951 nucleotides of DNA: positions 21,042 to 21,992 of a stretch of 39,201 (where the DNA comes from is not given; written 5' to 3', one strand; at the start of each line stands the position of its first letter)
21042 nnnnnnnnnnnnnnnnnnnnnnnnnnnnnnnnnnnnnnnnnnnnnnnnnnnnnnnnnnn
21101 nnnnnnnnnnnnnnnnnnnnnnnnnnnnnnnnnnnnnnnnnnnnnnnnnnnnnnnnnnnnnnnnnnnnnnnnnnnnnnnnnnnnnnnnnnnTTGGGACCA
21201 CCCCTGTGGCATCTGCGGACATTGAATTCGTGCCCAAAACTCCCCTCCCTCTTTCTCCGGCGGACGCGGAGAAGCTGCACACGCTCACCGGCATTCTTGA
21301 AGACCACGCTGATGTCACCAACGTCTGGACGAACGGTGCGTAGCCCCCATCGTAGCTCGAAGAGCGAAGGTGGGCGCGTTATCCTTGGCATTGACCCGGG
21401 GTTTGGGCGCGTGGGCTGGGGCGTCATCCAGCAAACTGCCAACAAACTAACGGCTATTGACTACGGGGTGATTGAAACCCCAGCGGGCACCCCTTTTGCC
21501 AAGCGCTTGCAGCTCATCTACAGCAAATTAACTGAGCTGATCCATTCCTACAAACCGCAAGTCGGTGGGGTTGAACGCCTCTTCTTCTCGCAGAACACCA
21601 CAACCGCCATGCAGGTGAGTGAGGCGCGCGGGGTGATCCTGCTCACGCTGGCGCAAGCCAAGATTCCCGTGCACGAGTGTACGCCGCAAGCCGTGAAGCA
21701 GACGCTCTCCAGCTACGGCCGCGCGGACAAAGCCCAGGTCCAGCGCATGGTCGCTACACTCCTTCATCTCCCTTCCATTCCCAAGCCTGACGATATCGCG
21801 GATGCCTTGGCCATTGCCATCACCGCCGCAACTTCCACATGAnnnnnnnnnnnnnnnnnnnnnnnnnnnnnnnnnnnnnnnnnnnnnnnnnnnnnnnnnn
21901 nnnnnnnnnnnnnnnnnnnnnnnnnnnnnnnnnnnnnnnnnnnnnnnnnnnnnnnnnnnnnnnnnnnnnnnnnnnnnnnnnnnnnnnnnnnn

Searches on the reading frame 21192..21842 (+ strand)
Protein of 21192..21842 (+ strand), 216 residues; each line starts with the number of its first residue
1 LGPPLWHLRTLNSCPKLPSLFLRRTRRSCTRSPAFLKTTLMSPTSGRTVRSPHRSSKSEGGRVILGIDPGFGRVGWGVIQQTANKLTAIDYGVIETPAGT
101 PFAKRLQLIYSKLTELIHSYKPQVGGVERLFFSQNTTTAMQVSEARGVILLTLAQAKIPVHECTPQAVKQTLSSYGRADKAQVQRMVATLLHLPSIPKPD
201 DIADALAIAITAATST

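Call 7: search_protein_families(library=pfam, proteins=[window:21192-21842:+], max_evalue=0.001)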
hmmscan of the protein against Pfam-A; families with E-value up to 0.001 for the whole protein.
window:21192-21842:+ (216 aa): 1 family
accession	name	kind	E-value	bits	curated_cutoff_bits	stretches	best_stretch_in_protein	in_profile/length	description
PF02075.23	RuvC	-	3.1e-49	167.1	22.2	1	64-211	1-147/148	Crossover junction endodeoxyribonuclease RuvC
